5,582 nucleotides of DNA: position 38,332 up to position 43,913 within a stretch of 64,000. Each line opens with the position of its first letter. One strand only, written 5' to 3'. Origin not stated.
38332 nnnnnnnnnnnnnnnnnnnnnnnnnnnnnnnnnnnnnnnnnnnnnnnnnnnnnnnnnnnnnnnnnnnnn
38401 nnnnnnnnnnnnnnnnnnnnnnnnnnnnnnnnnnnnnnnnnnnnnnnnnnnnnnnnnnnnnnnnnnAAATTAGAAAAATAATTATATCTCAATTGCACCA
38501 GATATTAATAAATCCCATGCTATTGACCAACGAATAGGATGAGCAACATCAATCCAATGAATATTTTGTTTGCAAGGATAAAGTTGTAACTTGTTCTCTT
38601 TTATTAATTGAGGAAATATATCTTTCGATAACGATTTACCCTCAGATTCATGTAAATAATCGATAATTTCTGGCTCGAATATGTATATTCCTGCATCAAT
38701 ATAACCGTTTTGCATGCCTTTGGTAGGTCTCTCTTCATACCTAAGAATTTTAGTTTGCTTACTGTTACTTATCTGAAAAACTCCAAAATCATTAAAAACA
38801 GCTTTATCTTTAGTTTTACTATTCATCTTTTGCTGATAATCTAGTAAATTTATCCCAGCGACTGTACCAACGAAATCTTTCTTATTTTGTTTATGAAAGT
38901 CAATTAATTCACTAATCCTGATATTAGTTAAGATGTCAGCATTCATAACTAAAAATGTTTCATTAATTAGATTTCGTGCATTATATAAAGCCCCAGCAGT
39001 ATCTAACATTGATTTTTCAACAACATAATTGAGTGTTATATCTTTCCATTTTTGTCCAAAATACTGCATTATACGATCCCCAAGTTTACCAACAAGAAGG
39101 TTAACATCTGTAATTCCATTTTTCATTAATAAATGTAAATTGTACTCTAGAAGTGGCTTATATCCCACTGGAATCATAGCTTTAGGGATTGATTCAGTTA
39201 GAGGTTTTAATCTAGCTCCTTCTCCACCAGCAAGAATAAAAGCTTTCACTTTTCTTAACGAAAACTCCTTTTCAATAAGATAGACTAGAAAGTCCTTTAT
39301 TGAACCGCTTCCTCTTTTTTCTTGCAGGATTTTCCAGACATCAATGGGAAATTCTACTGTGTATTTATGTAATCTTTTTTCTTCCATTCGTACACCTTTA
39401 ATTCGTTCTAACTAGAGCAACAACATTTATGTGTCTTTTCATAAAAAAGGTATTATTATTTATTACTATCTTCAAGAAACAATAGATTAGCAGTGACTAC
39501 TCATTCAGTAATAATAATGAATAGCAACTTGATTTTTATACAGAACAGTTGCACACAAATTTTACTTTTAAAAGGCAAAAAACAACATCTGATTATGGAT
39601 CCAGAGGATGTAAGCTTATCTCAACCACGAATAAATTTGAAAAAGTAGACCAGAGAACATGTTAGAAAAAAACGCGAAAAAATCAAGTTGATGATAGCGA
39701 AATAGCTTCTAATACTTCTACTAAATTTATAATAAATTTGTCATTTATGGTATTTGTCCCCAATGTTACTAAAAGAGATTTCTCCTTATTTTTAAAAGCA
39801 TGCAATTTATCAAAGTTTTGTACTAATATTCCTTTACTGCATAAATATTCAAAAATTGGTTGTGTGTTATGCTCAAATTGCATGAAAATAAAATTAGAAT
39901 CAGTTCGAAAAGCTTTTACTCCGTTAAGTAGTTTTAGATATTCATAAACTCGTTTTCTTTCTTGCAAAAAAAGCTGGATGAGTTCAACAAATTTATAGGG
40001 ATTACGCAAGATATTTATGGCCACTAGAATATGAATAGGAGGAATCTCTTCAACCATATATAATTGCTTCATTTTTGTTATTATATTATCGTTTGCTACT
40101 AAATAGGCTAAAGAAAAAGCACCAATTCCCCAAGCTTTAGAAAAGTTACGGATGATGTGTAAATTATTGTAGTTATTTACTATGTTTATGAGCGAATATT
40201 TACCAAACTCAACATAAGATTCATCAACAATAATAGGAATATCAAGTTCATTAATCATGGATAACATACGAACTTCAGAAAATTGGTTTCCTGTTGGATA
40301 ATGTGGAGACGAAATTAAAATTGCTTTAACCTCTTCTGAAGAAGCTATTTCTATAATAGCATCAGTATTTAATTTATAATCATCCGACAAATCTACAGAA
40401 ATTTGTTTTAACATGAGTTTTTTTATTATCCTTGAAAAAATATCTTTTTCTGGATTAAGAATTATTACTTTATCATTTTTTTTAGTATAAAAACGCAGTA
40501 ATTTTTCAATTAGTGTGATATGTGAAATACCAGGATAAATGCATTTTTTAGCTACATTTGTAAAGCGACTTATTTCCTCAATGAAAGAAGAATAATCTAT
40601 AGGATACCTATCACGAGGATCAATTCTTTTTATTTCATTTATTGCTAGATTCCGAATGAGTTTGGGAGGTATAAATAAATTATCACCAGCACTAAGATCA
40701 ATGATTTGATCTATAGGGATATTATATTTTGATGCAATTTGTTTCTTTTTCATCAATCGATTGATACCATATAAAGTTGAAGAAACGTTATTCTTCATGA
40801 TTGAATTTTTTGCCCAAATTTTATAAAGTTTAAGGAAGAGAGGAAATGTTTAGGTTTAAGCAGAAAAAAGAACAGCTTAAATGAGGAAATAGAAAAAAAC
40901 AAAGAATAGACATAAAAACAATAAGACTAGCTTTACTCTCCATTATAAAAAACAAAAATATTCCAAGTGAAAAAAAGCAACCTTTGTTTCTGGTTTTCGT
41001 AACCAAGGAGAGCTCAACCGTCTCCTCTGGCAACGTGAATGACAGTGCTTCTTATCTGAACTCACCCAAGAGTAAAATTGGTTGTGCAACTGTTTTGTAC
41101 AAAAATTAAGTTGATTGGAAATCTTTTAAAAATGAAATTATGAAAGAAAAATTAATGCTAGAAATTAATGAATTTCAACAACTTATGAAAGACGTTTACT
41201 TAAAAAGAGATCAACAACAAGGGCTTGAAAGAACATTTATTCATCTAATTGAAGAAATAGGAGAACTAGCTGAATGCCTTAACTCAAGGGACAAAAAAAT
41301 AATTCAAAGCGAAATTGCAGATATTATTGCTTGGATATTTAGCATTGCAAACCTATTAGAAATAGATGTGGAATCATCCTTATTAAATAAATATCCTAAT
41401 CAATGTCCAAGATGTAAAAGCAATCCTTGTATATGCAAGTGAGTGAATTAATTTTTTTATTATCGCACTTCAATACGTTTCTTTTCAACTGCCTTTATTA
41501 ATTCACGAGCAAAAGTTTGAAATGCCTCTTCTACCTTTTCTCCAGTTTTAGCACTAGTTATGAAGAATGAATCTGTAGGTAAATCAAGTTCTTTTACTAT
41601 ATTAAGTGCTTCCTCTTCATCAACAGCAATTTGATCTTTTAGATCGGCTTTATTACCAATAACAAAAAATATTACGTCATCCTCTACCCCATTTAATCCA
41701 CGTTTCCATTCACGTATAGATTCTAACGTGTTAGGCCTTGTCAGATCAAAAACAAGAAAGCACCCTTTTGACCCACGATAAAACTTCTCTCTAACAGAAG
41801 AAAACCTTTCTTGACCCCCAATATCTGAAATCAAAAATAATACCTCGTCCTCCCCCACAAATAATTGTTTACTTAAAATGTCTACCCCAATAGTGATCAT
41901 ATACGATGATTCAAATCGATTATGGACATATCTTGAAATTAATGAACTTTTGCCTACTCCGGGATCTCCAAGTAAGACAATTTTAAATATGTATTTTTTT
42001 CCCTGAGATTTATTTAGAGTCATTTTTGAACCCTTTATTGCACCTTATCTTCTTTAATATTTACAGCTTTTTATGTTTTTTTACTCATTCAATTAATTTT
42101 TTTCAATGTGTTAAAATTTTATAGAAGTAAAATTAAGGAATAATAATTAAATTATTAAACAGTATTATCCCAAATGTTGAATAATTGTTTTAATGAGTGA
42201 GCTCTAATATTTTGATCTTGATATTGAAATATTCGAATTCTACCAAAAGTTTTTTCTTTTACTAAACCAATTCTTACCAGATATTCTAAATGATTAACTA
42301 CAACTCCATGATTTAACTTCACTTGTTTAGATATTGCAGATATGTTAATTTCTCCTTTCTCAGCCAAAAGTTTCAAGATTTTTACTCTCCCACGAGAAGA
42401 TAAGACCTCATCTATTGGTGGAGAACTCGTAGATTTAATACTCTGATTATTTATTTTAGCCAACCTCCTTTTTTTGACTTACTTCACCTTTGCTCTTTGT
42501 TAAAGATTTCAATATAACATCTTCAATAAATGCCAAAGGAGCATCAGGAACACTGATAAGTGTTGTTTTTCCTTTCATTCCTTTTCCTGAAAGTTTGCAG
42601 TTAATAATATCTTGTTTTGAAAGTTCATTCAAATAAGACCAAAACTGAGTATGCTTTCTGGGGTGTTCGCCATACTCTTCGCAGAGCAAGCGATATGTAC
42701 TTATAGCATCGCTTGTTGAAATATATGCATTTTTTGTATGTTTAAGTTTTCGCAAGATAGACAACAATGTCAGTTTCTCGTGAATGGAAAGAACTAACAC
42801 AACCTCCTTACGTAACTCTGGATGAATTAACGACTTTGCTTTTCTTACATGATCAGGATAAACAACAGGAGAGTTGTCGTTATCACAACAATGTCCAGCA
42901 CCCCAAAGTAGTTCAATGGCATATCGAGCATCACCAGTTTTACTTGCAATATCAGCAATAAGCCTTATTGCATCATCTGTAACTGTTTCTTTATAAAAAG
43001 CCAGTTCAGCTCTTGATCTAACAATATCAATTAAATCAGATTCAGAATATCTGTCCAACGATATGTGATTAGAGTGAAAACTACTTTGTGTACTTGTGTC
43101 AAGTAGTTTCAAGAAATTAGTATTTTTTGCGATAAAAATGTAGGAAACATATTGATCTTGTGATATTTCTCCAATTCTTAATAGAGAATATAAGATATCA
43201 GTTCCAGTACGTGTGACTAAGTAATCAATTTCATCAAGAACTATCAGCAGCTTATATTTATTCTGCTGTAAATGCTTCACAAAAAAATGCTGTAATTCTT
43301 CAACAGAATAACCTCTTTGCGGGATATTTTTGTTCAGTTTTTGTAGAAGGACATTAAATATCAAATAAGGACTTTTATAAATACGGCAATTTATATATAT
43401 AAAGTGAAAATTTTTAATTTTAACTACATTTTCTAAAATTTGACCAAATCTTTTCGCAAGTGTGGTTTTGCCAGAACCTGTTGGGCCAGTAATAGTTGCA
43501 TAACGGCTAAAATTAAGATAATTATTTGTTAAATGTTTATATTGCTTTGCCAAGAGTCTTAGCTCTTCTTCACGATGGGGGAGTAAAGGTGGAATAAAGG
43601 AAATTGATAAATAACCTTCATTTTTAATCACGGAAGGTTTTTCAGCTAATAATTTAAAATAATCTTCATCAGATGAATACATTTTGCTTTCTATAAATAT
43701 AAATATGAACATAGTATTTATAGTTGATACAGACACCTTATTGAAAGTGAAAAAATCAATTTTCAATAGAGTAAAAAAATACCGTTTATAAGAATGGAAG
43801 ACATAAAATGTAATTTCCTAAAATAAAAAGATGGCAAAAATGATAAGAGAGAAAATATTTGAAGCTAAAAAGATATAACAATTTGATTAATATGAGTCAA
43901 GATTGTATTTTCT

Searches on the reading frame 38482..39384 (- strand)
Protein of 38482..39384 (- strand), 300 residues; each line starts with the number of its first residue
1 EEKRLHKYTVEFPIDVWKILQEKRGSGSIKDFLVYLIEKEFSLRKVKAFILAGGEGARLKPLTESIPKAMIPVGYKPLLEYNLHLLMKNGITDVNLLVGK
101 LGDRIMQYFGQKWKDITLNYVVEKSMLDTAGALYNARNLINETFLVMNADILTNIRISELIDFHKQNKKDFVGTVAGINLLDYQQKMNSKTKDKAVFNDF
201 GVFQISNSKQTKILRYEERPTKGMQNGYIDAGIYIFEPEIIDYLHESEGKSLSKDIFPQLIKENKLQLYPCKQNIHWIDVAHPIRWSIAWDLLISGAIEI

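Call 36: search_protein_families(library=pfam, proteins=[window:38482-39384:-], max_evalue=0.001)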
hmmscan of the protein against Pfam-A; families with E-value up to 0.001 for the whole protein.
window:38482-39384:- (300 aa): 2 families
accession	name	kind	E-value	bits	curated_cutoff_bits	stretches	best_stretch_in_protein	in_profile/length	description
PF00483.29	NTP_transferase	-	7e-35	121.2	21.2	1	47-280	1-229/245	Nucleotidyl transferase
PF12804.13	NTP_transf_3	-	5e-05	24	27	1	48-151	1-96/160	MobA-like NTP transferase domain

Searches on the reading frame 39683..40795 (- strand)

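Call 36: search_protein_families(library=pfam, proteins=[window:39683-40795:-], max_evalue=0.001)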
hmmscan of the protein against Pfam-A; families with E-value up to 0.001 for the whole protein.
window:39683-40795:- (370 aa): 1 family
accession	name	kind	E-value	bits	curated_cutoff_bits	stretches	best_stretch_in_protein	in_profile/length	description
PF00155.27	Aminotran_1_2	-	1.9e-21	77.1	19.7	1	30-345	2-346/361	Aminotransferase class I and II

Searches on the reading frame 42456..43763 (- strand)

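Call 36: search_protein_families(library=pfam, proteins=[window:42456-43763:-], max_evalue=0.001)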
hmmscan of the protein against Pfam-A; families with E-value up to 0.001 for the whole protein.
window:42456-43763:- (435 aa): 12 families
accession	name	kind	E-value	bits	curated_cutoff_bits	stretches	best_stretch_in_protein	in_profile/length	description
PF22703.2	Cdc6_lid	-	1.9e-22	79.3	27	1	246-311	2-68/68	Cdc6 AAA+ ATPase-type lid domain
PF09079.17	Cdc6_C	-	7.5e-20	71.2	25.1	1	323-406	4-87/96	CDC6, C terminal winged helix domain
PF13401.12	AAA_22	-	1.1e-13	52.1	27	1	89-219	8-128/130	AAA domain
PF05729.18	NACHT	-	4.3e-10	40.1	26.7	1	88-194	2-113/167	NACHT domain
PF13191.12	AAA_16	-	7.1e-09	36.8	32.6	1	61-199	2-160/167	AAA ATPase domain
PF05621.17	TniB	-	2.1e-06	27.7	22.4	1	89-207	38-156/189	Bacterial TniB protein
PF00004.35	AAA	-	2.9e-06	28.2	21.2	1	91-212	3-106/131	ATPase family associated with various cellular activities (AAA)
PF13173.12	AAA_14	-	1.3e-05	25.7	27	1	88-181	4-73/129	AAA domain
PF01637.24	ATPase_2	-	1.4e-05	25.4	33.2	1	64-207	4-148/225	ATPase domain predominantly from Archaea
PF07693.20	KAP_NTPase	-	0.00026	20.8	20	0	145-213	126-191/293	KAP family P-loop domain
PF00931.28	NB-ARC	-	0.00031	20.5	23.5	0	88-179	20-109/248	NB-ARC domain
PF17856.7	TIP49_C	-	0.00061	20.3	24.5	0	261-312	13-63/66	TIP49 AAA-lid domain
